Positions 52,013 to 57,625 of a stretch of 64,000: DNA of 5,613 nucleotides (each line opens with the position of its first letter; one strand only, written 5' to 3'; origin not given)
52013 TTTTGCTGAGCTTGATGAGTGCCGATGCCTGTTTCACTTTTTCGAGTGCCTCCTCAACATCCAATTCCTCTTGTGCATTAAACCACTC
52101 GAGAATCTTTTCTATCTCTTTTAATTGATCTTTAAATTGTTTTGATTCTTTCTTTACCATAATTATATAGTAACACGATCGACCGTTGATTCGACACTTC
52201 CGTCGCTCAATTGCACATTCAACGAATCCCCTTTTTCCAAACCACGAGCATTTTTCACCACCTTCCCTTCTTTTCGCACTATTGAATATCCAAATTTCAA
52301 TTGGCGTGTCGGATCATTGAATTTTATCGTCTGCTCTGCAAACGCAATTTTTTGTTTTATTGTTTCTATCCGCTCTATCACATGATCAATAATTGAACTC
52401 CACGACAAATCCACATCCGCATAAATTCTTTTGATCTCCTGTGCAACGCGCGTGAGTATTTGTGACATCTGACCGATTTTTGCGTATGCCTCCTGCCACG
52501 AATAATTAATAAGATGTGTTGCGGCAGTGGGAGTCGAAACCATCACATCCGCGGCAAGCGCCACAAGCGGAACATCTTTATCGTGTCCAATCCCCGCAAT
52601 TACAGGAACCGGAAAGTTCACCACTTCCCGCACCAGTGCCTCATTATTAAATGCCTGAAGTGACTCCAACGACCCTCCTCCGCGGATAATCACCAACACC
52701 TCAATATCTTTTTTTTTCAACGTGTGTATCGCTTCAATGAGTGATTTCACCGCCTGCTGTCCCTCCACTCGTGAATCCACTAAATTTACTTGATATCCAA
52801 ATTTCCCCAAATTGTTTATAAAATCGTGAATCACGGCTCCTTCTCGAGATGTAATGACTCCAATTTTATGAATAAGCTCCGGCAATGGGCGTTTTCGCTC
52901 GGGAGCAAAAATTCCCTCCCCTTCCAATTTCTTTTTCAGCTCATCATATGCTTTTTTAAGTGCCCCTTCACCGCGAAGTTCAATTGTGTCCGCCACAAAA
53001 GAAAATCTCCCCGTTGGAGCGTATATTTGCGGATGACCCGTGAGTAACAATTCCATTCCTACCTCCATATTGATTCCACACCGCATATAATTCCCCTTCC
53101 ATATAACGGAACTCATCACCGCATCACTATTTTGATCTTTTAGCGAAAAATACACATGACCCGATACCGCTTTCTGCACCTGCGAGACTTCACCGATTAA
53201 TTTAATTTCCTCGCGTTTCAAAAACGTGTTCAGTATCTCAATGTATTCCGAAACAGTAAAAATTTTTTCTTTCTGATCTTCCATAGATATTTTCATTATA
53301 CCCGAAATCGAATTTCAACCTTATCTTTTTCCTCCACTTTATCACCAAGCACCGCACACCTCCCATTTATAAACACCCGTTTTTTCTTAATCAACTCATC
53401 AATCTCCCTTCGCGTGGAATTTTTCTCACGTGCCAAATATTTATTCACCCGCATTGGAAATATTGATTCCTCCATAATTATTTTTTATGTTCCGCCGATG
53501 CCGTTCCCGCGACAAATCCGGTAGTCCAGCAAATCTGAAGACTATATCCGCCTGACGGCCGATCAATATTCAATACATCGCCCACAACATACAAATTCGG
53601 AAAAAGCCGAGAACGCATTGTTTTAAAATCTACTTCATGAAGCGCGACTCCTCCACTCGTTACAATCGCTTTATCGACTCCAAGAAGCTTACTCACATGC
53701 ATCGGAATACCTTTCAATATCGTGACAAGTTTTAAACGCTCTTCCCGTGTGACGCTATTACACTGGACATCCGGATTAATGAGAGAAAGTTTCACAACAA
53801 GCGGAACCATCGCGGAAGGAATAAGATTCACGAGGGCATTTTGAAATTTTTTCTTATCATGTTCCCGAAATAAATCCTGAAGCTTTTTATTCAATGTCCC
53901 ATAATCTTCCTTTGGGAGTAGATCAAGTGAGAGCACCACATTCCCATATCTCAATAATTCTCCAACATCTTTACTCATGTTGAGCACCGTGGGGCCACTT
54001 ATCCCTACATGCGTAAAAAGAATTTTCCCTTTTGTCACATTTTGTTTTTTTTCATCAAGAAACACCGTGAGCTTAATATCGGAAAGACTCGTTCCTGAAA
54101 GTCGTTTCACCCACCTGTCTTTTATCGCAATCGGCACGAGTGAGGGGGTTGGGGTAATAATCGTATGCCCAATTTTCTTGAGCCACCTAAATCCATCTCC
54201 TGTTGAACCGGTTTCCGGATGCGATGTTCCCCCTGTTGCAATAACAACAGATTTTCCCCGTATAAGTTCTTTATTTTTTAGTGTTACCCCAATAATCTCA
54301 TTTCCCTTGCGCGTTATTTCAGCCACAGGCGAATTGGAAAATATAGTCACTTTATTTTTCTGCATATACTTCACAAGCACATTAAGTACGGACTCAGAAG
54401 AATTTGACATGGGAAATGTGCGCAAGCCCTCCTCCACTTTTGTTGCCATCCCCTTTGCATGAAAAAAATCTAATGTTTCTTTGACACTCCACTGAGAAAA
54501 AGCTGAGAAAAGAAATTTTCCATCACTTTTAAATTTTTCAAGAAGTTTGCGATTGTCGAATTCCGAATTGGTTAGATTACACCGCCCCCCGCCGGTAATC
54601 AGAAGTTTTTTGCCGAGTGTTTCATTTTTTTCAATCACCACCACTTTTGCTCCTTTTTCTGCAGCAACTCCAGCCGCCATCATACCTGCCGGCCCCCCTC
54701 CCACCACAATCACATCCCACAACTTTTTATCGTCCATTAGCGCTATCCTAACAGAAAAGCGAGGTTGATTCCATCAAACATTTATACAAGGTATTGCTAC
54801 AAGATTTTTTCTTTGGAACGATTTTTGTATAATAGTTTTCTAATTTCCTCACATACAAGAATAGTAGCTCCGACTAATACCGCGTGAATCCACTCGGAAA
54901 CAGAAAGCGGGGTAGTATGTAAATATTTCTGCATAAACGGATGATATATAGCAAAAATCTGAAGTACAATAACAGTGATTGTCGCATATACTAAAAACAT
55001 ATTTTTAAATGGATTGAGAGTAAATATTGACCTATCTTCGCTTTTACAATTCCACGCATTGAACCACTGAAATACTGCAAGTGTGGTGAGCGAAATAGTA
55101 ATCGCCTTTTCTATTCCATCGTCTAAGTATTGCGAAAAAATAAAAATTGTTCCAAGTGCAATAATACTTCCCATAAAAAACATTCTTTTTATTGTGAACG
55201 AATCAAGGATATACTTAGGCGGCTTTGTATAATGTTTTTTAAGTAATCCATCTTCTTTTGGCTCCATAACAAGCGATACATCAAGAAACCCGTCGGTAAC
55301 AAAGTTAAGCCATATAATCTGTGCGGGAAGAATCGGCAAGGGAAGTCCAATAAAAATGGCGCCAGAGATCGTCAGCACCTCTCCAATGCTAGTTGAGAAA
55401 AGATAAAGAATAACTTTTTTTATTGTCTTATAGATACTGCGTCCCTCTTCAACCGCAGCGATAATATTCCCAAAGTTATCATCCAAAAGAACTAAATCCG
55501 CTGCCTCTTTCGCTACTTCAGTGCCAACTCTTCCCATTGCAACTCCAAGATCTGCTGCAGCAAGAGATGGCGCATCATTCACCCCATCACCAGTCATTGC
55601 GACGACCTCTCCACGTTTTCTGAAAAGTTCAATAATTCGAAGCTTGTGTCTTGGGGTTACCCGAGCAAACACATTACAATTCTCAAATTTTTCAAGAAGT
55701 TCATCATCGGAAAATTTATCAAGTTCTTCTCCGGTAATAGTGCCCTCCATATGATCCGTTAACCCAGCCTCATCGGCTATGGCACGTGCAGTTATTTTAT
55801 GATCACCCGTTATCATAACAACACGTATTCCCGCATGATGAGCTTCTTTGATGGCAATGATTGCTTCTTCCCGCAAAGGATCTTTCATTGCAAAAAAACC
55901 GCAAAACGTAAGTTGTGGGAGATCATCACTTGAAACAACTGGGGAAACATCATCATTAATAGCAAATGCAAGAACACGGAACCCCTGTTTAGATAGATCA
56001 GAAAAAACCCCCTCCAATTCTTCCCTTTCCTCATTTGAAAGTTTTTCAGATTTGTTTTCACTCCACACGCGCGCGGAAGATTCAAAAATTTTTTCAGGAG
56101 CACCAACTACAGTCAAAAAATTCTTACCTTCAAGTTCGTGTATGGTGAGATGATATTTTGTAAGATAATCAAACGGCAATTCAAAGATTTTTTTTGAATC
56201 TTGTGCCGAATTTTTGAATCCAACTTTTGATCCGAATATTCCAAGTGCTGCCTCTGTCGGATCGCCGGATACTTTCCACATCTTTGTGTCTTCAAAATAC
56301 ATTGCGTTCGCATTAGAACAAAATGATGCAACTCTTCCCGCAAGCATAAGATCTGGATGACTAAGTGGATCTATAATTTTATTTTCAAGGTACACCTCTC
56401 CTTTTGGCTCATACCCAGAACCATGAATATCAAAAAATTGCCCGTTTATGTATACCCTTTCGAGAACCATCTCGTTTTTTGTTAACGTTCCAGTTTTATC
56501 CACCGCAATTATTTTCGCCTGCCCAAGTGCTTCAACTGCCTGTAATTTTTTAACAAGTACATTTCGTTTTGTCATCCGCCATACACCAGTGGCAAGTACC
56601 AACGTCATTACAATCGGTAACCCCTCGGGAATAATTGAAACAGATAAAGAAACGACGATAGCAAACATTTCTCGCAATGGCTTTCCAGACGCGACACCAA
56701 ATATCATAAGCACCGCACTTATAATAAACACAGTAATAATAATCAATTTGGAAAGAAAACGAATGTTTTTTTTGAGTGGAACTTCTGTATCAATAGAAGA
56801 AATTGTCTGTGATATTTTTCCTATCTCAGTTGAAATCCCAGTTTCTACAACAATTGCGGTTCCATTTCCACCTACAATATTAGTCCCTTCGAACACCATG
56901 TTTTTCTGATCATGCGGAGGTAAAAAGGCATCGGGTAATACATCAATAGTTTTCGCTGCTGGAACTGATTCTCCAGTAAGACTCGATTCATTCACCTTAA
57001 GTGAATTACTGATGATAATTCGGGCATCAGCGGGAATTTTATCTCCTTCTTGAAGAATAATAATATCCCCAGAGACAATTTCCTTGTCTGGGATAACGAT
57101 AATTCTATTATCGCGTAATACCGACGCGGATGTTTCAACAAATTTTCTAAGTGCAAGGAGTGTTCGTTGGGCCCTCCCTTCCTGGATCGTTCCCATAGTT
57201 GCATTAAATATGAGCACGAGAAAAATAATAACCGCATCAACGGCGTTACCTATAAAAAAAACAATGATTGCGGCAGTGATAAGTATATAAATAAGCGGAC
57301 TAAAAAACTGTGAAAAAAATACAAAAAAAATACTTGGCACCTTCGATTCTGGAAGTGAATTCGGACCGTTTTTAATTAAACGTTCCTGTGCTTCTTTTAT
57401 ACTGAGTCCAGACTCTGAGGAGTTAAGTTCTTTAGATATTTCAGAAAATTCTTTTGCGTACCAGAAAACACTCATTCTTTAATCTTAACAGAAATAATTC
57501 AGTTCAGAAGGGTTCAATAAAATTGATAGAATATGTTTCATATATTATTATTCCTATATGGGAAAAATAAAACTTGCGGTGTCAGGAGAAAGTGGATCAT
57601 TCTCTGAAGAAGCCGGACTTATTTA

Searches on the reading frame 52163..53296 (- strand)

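Call 78: search_protein_families(library=ncbifam, proteins=[window:52163-53296:-], max_evalue=0.00001)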
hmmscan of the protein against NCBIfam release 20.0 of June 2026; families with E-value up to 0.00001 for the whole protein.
window:52163-53296:- (377 aa): 1 family
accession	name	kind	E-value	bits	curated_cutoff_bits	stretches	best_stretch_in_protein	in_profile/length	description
TIGR00237.1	xseA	equivalog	1.2e-95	321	180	2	14-287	1-278/389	exodeoxyribonuclease VII large subunit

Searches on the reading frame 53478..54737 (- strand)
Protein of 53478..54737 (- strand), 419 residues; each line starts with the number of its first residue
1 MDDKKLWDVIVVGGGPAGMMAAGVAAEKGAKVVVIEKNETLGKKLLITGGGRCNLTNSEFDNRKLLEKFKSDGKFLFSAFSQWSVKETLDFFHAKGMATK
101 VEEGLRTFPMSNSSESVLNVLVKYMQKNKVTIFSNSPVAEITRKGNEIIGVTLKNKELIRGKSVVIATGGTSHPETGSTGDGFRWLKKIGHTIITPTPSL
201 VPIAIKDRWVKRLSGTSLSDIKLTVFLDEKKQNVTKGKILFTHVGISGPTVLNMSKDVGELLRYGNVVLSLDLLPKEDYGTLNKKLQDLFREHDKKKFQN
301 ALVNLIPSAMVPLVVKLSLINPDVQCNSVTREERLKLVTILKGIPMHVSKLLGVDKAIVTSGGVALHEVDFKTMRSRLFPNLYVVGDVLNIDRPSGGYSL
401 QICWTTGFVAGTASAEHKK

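Call 43: search_protein_families(library=pfam, proteins=[window:53478-54737:-], max_evalue=0.001)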
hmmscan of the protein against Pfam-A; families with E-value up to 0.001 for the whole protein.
window:53478-54737:- (419 aa): 16 families
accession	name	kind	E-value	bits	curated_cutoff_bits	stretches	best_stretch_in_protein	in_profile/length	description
PF03486.20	HI0933_like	-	2.2e-80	270.1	50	1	8-412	2-243/244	HI0933-like protein Rossmann domain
PF22780.1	HI0933_like_1st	-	3.5e-35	121.7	27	1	198-359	2-165/165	HI0933-like protein barrel and H2TH domain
PF00890.30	FAD_binding_2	-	2.1e-15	57.3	20.4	2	8-56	1-49/414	FAD binding domain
PF12831.13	FAD_oxidored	-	4e-15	56.5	27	1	8-169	1-145/416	FAD dependent oxidoreductase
PF01266.30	DAO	-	6.6e-12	46.1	27.9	2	8-42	1-35/353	FAD dependent oxidoreductase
PF07992.20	Pyr_redox_2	-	7.6e-12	45.7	26.1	1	8-41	2-36/291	Pyridine nucleotide-disulphide oxidoreductase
PF01134.28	GIDA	-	8.6e-09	35.4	22.1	1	8-40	1-34/391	Glucose inhibited division protein A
PF13738.12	Pyr_redox_3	-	1.2e-08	35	30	0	10-39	1-31/305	Pyridine nucleotide-disulphide oxidoreductase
PF00070.33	Pyr_redox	-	2.6e-08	34.7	22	1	9-42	2-35/82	Pyridine nucleotide-disulphide oxidoreductase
PF01494.25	FAD_binding_3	-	2.9e-07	30.5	22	1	8-41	3-36/349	FAD binding domain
PF01946.23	Thi4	-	5.3e-07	29.6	26.2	1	7-43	18-55/235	Thi4 family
PF13450.12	NAD_binding_8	-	7e-06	26.7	21.9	1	11-42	1-32/68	NAD(P)-binding Rossmann-like domain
PF01262.27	AlaDh_PNT_C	-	5.2e-05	23.2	23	1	8-55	30-78/214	Alanine dehydrogenase/PNT, C-terminal domain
PF05834.18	Lycopene_cycl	-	8.3e-05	22.3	23.4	0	8-40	1-35/380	Lycopene cyclase protein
PF01593.30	Amino_oxidase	-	0.00021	21.1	19.8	0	68-169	158-255/443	Flavin containing amine oxidoreductase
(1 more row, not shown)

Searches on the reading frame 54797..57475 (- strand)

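Call 43: search_protein_families(library=pfam, proteins=[window:54797-57475:-], max_evalue=0.001)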
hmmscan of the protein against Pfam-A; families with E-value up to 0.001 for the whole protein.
window:54797-57475:- (892 aa): 7 families
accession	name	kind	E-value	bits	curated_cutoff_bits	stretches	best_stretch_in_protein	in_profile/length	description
PF00122.25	E1-E2_ATPase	-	1.9e-45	155.1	28.1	1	113-304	3-181/181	E1-E2 ATPase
PF00689.26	Cation_ATPase_C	-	9.4e-45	153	27.3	1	712-882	1-175/175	Cation transporting ATPase, C-terminus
PF00702.32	Hydrolase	-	5.6e-21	76.2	26.4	1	516-642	85-191/191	haloacid dehalogenase-like hydrolase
PF00690.31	Cation_ATPase_N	-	2.8e-19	69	20.4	1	5-71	1-68/69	Cation transporter/ATPase, N-terminus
PF13246.12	Cation_ATPase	-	2.7e-14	53.4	21.7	1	385-468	2-89/91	Cation transport ATPase (P-type)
PF08282.18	Hydrolase_3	-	5e-06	26.9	20.9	0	622-668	203-248/255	haloacid dehalogenase-like hydrolase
PF12710.13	HAD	-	6.8e-05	23.8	27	1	531-638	81-188/189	haloacid dehalogenase-like hydrolase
